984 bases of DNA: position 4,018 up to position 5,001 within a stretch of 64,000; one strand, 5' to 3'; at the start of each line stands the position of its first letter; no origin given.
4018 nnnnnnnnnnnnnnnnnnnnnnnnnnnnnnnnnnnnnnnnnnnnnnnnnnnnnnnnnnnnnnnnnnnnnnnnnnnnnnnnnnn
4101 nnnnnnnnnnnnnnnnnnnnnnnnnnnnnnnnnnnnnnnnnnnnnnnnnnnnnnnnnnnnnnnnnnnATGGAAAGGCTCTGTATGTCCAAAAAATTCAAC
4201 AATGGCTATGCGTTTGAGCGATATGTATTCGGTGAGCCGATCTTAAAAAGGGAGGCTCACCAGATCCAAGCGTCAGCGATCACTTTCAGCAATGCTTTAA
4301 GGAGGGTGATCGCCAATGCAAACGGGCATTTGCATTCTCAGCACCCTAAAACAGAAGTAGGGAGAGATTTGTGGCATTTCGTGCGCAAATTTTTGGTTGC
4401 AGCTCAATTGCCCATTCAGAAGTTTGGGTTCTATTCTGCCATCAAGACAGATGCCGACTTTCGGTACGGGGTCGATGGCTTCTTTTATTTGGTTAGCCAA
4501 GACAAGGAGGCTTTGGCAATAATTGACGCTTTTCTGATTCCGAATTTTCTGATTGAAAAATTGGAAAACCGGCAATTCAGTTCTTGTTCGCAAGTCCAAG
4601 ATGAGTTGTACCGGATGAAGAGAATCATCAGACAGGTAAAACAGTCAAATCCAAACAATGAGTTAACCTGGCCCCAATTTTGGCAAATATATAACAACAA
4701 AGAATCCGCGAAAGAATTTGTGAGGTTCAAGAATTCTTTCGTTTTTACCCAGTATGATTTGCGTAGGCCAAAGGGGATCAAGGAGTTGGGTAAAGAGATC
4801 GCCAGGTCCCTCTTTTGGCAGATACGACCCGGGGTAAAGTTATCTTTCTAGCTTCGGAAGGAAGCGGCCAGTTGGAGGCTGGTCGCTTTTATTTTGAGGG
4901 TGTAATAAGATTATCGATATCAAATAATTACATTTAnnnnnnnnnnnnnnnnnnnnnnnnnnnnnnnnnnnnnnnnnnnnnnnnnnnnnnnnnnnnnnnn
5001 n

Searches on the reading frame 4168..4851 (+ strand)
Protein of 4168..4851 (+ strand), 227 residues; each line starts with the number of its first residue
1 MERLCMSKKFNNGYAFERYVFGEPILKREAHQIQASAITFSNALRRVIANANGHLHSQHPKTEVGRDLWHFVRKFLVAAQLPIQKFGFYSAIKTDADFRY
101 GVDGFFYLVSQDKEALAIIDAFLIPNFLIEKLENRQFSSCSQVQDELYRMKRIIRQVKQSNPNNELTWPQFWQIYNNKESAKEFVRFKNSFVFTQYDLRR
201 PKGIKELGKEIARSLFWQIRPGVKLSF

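Call 8: search_protein_families(library=pfam, proteins=[window:4168-4851:+], max_evalue=0.01)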
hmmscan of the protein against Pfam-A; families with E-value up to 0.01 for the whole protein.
window:4168-4851:+ (227 aa): 0 families

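Call 11: find_homologous_proteins(query=window:4168-4851:+)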
Query window:4168-4851:+ (227 aa): 4 proteins with E <= 0.001 among 183 candidates.
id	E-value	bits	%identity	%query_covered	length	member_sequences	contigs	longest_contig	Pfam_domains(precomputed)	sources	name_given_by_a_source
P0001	7.0e-149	512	100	100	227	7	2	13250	-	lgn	-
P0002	4.1e-87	310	62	98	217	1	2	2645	-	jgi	jgi:hypothetical protein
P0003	9.6e-83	295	60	97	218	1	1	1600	-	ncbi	-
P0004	8.2e-71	256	60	86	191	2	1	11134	-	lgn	-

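Call 12: find_encoding_contigs(protein=P0002, flank=6000)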
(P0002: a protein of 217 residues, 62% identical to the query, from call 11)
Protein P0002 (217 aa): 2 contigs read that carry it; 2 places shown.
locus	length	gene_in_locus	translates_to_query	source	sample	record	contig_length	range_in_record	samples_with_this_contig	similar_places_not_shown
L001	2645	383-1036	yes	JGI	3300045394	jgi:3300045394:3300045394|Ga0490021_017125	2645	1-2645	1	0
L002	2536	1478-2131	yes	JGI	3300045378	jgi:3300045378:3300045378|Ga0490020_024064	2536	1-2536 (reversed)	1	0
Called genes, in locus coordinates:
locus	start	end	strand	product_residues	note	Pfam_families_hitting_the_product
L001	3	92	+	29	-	?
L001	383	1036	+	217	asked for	-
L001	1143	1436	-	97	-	PF01161:PBP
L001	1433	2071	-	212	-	PF00753:Lactamase_B (weak), PF13483:Lactamase_B_3, PF12706:Lactamase_B_2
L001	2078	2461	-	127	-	-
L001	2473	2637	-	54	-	PF00708:Acylphosphatase (weak)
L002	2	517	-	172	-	?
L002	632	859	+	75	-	-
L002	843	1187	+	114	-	-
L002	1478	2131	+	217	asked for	-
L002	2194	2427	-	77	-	-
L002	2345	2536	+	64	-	?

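Call 13: find_encoding_contigs(protein=P0003, flank=6000)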
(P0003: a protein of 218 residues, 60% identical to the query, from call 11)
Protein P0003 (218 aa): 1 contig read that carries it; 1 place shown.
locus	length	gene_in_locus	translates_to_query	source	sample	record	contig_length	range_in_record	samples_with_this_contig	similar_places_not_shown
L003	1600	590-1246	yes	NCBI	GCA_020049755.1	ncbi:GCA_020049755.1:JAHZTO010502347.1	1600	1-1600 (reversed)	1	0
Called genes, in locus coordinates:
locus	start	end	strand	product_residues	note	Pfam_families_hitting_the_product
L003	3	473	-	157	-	?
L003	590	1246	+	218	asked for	-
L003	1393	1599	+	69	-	?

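Call 14: find_encoding_contigs(protein=P0004, flank=6000)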
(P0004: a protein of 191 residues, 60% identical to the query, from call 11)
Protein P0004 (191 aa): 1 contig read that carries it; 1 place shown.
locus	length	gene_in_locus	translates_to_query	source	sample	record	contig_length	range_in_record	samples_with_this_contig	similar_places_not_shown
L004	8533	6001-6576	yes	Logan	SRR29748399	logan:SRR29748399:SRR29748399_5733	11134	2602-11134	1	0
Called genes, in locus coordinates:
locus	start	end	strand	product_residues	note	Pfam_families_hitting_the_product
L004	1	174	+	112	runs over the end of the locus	-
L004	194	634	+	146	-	PF08719:NADAR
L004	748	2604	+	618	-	PF00877:NLPC_P60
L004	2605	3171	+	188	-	-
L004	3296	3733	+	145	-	PF11969:DcpS_C, PF01230:HIT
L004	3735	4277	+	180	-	PF01928:CYTH (weak)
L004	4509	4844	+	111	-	-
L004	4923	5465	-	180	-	PF03724:META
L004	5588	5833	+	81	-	-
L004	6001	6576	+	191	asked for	-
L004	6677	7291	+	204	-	PF09335:VTT_dom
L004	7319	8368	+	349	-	PF01594:AI-2E_transport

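Call 43: find_encoding_contigs(protein=P0001, flank=10000)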
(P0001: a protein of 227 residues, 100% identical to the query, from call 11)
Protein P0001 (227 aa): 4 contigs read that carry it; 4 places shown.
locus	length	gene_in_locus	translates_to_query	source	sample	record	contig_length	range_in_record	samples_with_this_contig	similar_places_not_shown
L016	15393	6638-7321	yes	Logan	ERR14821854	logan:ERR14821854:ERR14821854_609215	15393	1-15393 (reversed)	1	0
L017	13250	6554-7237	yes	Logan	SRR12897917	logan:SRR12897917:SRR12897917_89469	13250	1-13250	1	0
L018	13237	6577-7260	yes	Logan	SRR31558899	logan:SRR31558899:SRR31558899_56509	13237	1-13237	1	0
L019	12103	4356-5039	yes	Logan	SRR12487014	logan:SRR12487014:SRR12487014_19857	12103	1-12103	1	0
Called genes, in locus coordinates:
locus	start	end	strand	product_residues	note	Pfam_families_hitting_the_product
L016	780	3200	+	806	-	PF07517:SecA_DEAD, PF01043:SecA_PP_bind, PF21090:P-loop_SecA, PF07516:SecA_SW, PF02810:SEC-C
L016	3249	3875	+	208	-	PF12917:YfbR-like, PF13023:HD_3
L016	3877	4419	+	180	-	PF01928:CYTH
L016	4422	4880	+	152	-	PF08719:NADAR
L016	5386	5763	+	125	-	-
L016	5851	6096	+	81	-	-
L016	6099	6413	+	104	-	-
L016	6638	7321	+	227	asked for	-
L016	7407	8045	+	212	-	PF09335:VTT_dom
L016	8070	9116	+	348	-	PF01594:AI-2E_transport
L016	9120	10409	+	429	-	PF08323:Glyco_transf_5, PF13439:Glyco_transf_4, PF13579:Glyco_trans_4_4, PF20706:GT4-conflict, PF00534:Glycos_transf_1, PF13692:Glyco_trans_1_4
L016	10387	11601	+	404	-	PF03065:Glyco_hydro_57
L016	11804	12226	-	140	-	-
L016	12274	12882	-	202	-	PF03352:Adenine_glyco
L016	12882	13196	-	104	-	PF01741:MscL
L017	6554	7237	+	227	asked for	-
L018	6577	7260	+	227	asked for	-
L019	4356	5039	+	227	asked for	-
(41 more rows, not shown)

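Call 44: list_cluster_members(proteins=[P0001, P0002, P0004])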
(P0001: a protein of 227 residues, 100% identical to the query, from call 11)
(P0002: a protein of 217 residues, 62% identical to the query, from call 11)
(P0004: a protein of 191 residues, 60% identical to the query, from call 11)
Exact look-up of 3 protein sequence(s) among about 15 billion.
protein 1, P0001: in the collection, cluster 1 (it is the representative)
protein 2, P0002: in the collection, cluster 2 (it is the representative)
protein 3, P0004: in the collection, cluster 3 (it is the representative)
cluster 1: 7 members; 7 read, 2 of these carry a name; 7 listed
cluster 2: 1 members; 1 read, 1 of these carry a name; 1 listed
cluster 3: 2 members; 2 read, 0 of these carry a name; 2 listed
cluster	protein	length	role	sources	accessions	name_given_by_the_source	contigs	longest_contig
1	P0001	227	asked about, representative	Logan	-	-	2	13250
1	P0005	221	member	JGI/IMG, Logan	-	hypothetical protein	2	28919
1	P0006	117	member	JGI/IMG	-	hypothetical protein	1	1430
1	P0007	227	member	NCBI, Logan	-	-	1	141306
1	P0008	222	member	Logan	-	-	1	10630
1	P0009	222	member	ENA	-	-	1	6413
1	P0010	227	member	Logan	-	-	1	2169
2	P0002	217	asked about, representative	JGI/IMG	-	hypothetical protein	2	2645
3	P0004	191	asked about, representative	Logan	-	-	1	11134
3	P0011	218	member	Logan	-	-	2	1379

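Call 46: find_encoding_contigs(protein=P0005, flank=3000, max_places=3)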
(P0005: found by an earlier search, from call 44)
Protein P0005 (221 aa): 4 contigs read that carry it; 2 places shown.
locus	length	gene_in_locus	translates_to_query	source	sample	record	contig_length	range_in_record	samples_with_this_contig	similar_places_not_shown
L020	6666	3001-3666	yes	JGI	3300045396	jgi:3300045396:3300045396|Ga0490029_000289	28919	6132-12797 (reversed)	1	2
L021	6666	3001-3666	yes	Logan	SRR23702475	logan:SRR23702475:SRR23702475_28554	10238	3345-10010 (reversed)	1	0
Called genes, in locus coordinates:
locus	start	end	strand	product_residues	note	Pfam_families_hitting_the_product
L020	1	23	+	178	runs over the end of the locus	PF00293:NUDIX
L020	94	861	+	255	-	-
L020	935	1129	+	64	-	PF00293:NUDIX (weak)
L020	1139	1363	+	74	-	-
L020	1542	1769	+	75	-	-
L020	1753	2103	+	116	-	-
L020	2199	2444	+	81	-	-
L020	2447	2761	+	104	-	-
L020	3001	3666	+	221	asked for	-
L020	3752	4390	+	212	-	PF09335:VTT_dom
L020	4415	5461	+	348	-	PF01594:AI-2E_transport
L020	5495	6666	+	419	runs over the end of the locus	PF08323:Glyco_transf_5, PF13439:Glyco_transf_4, PF13579:Glyco_trans_4_4, PF20706:GT4-conflict, PF00534:Glycos_transf_1, PF13692:Glyco_trans_1_4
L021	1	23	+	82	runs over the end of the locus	?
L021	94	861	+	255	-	-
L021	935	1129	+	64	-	PF00293:NUDIX (weak)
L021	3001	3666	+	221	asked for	-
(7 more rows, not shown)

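Call 47: find_encoding_contigs(protein=P0009, flank=3000, max_places=3)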
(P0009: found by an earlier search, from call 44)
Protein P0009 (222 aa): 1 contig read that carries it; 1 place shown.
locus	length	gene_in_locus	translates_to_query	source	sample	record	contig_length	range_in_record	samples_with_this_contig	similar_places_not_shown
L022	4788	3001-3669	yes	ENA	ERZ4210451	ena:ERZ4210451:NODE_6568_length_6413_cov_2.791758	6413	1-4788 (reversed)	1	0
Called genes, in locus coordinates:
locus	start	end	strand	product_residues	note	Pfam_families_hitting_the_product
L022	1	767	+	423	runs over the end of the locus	-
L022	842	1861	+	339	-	PF21090:P-loop_SecA, PF07516:SecA_SW, PF02810:SEC-C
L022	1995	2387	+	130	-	-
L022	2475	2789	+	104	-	-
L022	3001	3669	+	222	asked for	-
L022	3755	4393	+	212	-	PF09335:VTT_dom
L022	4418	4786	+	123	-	?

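Call 50: find_encoding_contigs(protein=P0008, flank=3000, max_places=3)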
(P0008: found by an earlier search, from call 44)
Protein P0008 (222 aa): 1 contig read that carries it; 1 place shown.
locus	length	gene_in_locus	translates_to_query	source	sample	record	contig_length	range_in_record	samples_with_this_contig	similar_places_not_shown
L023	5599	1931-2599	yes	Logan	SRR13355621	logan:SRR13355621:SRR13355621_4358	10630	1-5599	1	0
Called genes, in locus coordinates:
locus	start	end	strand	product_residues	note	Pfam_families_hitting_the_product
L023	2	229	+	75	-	?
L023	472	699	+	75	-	-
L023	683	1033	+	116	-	-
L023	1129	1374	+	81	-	-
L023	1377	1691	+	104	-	-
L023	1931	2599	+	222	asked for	-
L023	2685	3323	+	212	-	PF09335:VTT_dom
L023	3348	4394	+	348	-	PF01594:AI-2E_transport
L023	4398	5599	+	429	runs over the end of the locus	PF08323:Glyco_transf_5, PF13439:Glyco_transf_4, PF13579:Glyco_trans_4_4, PF20706:GT4-conflict, PF00534:Glycos_transf_1, PF13692:Glyco_trans_1_4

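Call 51: find_encoding_contigs(protein=P0007, flank=3000, max_places=3)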
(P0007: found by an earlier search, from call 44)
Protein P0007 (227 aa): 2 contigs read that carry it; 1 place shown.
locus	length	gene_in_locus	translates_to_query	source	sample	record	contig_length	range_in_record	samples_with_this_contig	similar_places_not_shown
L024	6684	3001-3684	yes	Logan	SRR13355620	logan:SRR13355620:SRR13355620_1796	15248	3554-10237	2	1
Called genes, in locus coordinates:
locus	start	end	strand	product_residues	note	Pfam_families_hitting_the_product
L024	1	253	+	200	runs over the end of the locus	PF12917:YfbR-like, PF13023:HD_3, PF01966:HD (weak)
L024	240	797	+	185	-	PF01928:CYTH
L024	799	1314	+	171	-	PF00293:NUDIX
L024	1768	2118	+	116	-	-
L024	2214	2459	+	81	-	-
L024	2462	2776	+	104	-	-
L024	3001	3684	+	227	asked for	-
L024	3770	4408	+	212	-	PF09335:VTT_dom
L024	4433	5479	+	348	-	PF01594:AI-2E_transport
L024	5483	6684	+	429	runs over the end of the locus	PF08323:Glyco_transf_5, PF13439:Glyco_transf_4, PF13579:Glyco_trans_4_4, PF20706:GT4-conflict, PF00534:Glycos_transf_1, PF13692:Glyco_trans_1_4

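Call 54: search_protein_families(library=padloc, proteins=[window:4183-4851:+], max_evalue=1)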
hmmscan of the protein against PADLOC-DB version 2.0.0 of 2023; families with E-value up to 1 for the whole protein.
window:4183-4851:+ (222 aa): 0 families

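Call 55: search_protein_families(library=phrogs, proteins=[window:4183-4851:+], max_evalue=1)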
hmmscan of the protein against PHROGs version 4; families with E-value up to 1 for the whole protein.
window:4183-4851:+ (222 aa): 0 families

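Call 56: search_protein_families(library=ncbifam, proteins=[window:4183-4851:+], max_evalue=1)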
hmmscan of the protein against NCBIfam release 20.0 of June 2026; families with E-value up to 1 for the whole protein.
window:4183-4851:+ (222 aa): 1 family
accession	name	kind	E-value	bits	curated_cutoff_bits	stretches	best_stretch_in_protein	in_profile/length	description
NF043006.1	CyhCrbnylCoADH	equivalog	0.13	11.2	650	1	5-58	258-312/380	cyclohexane-1-carbonyl-CoA dehydrogenase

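Call 61: predict_structure(alignment_id=A3)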
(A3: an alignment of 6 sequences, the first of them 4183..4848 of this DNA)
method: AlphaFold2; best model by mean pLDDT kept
length: 222 residues; sequences in the alignment: 6
mean_pLDDT: 51.0   pTM: 0.41
mean pLDDT of the five models: 51.0, 43.0, 41.9, 40.1, 39.4
residues with pLDDT >= 90: 0; 70-90: 8; 50-70: 127; < 50: 87
segments of 3 or more residues with pLDDT < 50: 1-39, 50-60, 62-64, 89-94, 174-188, 214-222
pLDDT, mean of each block of 10 residues (from residue 1): 26 28 34 46 51 45 51 54 52 53 59 56 62 59 63 69 67 50 45 55 58 42 28
secondary structure, 60 per line:
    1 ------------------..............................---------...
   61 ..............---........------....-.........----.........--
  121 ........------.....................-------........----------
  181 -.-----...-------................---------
elements in order: H19-48 H58-74 E78-85 H92-95 E97-105 E110-118 H121-128 H135-155 H163-170 E188-190 H198-213

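Call 69: search_protein_representatives(alignment_id=A3)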
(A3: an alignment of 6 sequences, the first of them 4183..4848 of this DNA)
Query: 6 sequences, 217 profile positions. Proteins with E-value up to 0.001 (for the whole library): 46; up to 1e-10: 11; up to 1e-30: 2. The best 46 are listed.
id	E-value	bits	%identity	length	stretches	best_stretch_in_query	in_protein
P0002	5.0e-125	431.9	-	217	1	1-217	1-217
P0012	1.4e-54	201.6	-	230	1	3-217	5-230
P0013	1.4e-14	70.9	-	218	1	33-210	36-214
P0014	6.2e-14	68.8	-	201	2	8-143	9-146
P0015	1.0e-13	68.0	-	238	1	7-150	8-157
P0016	1.1e-13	67.9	-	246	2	9-117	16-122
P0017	2.1e-13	67.0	-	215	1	6-211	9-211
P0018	4.3e-13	66.0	-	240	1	37-210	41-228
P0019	1.1e-11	61.5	-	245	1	6-149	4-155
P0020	1.5e-11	60.9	-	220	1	34-213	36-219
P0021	3.1e-11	59.9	-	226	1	6-210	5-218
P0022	4.4e-10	56.1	-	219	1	3-203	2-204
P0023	8.3e-10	55.3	-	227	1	4-210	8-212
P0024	1.8e-09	54.2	-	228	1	5-214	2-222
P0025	1.3e-08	51.4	-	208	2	3-143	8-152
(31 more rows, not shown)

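Call 70: find_encoding_contigs(protein=P0012, flank=5000, max_places=4)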
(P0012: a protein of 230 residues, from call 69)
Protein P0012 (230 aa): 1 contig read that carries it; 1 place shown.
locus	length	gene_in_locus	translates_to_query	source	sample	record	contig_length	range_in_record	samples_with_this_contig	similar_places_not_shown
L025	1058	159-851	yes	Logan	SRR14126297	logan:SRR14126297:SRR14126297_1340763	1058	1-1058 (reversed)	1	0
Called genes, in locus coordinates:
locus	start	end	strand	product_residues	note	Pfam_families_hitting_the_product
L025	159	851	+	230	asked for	-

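Call 74: search_protein_families(library=pfam, alignment_id=A5, max_evalue=0.1)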
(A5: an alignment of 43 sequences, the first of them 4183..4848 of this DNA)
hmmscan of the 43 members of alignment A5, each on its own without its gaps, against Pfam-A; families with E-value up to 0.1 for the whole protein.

A. member 1, window:4183-4848:+ (222 aa): 1 family
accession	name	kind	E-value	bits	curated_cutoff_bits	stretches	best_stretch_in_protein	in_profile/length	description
PF10664.14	NdhM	-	0.04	14.6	27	0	38-76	50-88/107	Cyanobacterial and plastid NDH-1 subunit M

B. families by the number of members that match (of 43 scanned): 9 families
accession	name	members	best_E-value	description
PF17816.7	PDZ_4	1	0.0068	PDZ domain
PF18036.7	Ubiquitin_4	1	0.013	Ubiquitin-like domain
PF19476.4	DUF6013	1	0.019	Family of unknown function (DUF6013)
PF16247.11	DUF4904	1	0.02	Domain of unknown function (DUF4904)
PF22266.2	DUF6953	1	0.039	Family of unknown function (DUF6953)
PF10664.14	NdhM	1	0.04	Cyanobacterial and plastid NDH-1 subunit M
PF24739.1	DUF7690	1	0.062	Domain of unknown function (DUF7690)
PF18776.7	Hexapep_loop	1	0.067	Hexapeptide repeat including loop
PF21239.2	RLMM_N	1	0.097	Ribosomal RNA large subunit methyltransferase M, N-terminal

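Call 79: predict_structure(alignment_id=A5)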
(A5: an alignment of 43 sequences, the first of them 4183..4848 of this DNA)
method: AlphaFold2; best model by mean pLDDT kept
length: 222 residues; sequences in the alignment: 43
mean_pLDDT: 92.4   pTM: 0.90
mean pLDDT of the five models: 92.4, 92.4, 92.0, 91.2, 91.0
residues with pLDDT >= 90: 189; 70-90: 18; 50-70: 14; < 50: 1
segments of 3 or more residues with pLDDT < 50: none
pLDDT, mean of each block of 10 residues (from residue 1): 87 90 59 89 82 91 98 97 95 94 97 98 96 97 97 94 97 93 98 96 98 92 76
secondary structure, 60 per line:
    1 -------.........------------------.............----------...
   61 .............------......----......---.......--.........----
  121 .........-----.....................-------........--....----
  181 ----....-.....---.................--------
elements in order: H8-16 H35-47 H58-73 E80-85 H90-95 E99-105 E108-116 H121-129 H135-155 H163-170 H173-176 E185-188 H190-194 H198-214

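Call 82: fold_search(model_id=the predicted structure, library=pdb)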
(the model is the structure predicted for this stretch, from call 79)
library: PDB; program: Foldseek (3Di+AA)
matches with E <= 10: 182; with E <= 0.001: 0
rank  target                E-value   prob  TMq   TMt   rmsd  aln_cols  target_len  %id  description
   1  4f0p_B                2.1e-01  0.09  0.18  0.11  16.5       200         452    8  MspJI Restriction Endonuclease - P31 Form (released 2012-08-08)
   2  4f0p_C                2.6e-01  0.11  0.19  0.12  17.2       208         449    9  MspJI Restriction Endonuclease - P31 Form (released 2012-08-08)
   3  4f0p_A                2.6e-01  0.08  0.19  0.12  17.3       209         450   10  MspJI Restriction Endonuclease - P31 Form (released 2012-08-08)
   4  5tgx_A                3.7e-01  0.08  0.13  0.13  12.3       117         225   16  Restriction/modification system-Type II R-SwaI complexed with partially cleaved DNA (released 2016-12-21)
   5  5tgq                  4.5e-01  0.08  0.13  0.13  12.9       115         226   18  Restriction-modification system Type II R.SwaI, DNA free (released 2016-12-21)
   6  4f0q_D                6.0e-01  0.06  0.17  0.11  18.8       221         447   10  MspJI Restriction Endonuclease - P21 Form (released 2012-08-08)
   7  8zxr_A                8.5e-01  0.20  0.17  0.32   7.3        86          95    9  Crystal structure of Ssr1698 in complex with heme c (released 2024-12-25)
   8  7esz_C                1.3e+00  0.08  0.17  0.07  13.3       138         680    7  Crystal structure of the complex formed by Wolbachia cytoplasmic incompatibility factors CinA and CinB with Mn2+ from  (released 2021-11-10)
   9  2fkc_A                1.3e+00  0.08  0.20  0.18  12.3       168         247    9  Crystal Form I of Pre-Reactive Complex of Restriction Endonuclease HinP1I with Cognate DNA and Calcium Ion (released 2006-02-21)
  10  1fok_A                1.3e+00  0.04  0.15  0.08  12.0       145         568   10  STRUCTURE OF RESTRICTION ENDONUCLEASE FOKI BOUND TO DNA (released 1997-12-03)
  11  6on1_E                1.5e+00  0.06  0.16  0.23  13.5        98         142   11  A resting state structure of L-DOPA dioxygenase from Streptomyces sclerotialus (released 2019-06-26)
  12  3k1l_A                1.6e+00  0.04  0.11  0.07  17.2       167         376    9  Crystal Structure of FANCL (released 2010-02-16)
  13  9ba3_B                1.7e+00  0.07  0.13  0.17  12.6       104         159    8  High-resolution crystal structure of the ligand binding domain of the Halomonas titanicae chemoreceptor Htc10 in compl (released 2024-11-20)
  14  8em1_B                1.7e+00  0.06  0.21  0.12   9.6       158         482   11  Type IIS Restriction Endonuclease PaqCI, DNA Unbound (released 2023-03-22)
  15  5muz_A                1.8e+00  0.06  0.15  0.33  12.2       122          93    7  Structure of a C-terminal domain of a reptarenavirus L protein (released 2017-05-17)
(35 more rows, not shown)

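Call 88: find_homologous_proteins(query=A5, max_evalue=0.00001)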
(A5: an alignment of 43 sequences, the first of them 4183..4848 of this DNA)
Query A5 (43 sequences) (222 aa, profile of the alignment): 29 proteins with E <= 0.00001 among 2103 candidates.
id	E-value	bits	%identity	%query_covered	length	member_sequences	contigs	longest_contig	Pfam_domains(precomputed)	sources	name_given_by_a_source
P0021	2.6e-74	268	25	91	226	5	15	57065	-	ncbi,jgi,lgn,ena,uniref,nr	ncbi:MAG: hypothetical protein A3G46_03000 [Candidatus Zambryskibacteria bacterium RIFCSPLOWO2_12_FU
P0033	7.4e-72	260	26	90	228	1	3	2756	-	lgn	-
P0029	2.6e-70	255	23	92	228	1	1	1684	-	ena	-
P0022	9.2e-68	246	27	92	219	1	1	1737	-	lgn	-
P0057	5.0e-66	241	23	91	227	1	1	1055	-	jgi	jgi:hypothetical protein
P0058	6.5e-66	240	26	93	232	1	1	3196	-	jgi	-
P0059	6.6e-66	240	23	93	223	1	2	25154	-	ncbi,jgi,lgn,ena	ncbi:MAG: hypothetical protein WC657_04660 [Candidatus Paceibacterota bacterium]|jgi:hypothetical pr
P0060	7.7e-66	240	22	70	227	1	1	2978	-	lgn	-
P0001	2.4e-65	238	100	100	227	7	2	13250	-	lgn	-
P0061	1.1e-64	236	29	94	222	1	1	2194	-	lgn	-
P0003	5.7e-64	234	60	100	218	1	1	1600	-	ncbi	-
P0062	6.8e-64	234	24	93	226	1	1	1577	-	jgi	jgi:hypothetical protein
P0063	1.2e-63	233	29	56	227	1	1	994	-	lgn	-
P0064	3.7e-63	231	23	91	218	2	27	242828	-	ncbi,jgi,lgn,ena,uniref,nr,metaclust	ncbi:MAG: hypothetical protein A3A96_01145 [Candidatus Zambryskibacteria bacterium RIFCSPLOWO2_01_FU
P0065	3.9e-63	231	24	96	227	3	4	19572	-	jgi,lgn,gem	-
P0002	5.0e-61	224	62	100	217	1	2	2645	-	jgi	jgi:hypothetical protein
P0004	3.0e-54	202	60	88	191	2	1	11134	-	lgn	-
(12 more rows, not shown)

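Call 89: find_encoding_contigs(protein=P0021, flank=3000, max_places=3)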
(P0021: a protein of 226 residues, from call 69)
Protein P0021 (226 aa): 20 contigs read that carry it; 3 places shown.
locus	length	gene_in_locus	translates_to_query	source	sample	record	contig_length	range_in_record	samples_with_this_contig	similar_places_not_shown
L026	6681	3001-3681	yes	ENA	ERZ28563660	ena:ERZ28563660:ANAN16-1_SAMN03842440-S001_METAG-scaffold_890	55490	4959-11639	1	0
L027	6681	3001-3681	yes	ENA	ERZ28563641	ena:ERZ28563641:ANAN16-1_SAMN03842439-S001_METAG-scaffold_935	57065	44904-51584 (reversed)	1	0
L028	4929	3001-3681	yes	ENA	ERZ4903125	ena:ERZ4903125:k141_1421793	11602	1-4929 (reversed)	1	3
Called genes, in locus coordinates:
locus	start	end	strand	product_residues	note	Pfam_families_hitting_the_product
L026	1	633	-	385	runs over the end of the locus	PF13477:Glyco_trans_4_2 (weak), PF13439:Glyco_transf_4, PF13579:Glyco_trans_4_4, PF20706:GT4-conflict (weak), PF00534:Glycos_transf_1, PF13692:Glyco_trans_1_4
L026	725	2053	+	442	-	PF07549:Sec_GG (faint), PF21760:SecD_1st, PF22599:SecDF_P1_head, PF03176:MMPL, PF02355:SecD_SecF_C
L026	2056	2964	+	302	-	PF07549:Sec_GG (weak), PF02355:SecD_SecF_C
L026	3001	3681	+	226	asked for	-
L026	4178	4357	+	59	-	-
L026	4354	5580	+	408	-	PF13200:DUF4015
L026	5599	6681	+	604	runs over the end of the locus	PF10412:TrwB_AAD_bind (faint)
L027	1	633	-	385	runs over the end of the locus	PF13477:Glyco_trans_4_2 (weak), PF13439:Glyco_transf_4, PF13579:Glyco_trans_4_4, PF20706:GT4-conflict, PF00534:Glycos_transf_1, PF13692:Glyco_trans_1_4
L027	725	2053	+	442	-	PF07549:Sec_GG (faint), PF21760:SecD_1st, PF22599:SecDF_P1_head, PF03176:MMPL, PF02355:SecD_SecF_C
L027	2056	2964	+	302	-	PF07549:Sec_GG (weak), PF02355:SecD_SecF_C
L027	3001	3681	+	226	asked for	-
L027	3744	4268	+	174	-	-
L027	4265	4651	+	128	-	-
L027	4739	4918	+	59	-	-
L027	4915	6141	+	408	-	PF13200:DUF4015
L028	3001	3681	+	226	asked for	-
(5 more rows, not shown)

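Call 90: find_encoding_contigs(protein=P0064, flank=3000, max_places=3)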
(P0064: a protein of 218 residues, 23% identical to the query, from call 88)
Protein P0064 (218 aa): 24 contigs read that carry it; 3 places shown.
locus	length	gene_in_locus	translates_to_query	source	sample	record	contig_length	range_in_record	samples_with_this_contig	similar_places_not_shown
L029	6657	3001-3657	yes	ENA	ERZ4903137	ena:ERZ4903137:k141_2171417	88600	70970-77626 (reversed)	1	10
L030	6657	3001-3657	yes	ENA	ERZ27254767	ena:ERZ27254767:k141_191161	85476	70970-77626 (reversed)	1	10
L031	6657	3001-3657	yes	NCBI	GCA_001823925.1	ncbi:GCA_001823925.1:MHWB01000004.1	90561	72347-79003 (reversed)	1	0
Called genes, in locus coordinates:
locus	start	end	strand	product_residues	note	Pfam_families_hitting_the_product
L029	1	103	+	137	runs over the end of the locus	-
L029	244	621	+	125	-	PF04480:DUF559, PF18741:MTES_1575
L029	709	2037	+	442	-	PF07549:Sec_GG (weak), PF21760:SecD_1st, PF22599:SecDF_P1_head, PF02355:SecD_SecF_C, PF03176:MMPL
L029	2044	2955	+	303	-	PF02355:SecD_SecF_C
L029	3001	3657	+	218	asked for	-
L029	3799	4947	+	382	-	-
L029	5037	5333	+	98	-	-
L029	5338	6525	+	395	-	PF13200:DUF4015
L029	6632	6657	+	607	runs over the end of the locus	-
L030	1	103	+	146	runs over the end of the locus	-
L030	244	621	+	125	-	PF04480:DUF559, PF18741:MTES_1575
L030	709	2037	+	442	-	PF07549:Sec_GG (weak), PF21760:SecD_1st, PF22599:SecDF_P1_head, PF02355:SecD_SecF_C, PF03176:MMPL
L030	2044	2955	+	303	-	PF02355:SecD_SecF_C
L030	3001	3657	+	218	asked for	-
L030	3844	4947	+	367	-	-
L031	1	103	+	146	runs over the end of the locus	-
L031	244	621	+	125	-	PF04480:DUF559, PF18741:MTES_1575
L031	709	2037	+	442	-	PF07549:Sec_GG (weak), PF21760:SecD_1st, PF22599:SecDF_P1_head, PF02355:SecD_SecF_C, PF03176:MMPL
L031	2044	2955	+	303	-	PF02355:SecD_SecF_C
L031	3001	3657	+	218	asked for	-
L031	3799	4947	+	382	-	-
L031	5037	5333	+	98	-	-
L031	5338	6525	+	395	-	PF13200:DUF4015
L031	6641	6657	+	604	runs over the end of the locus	-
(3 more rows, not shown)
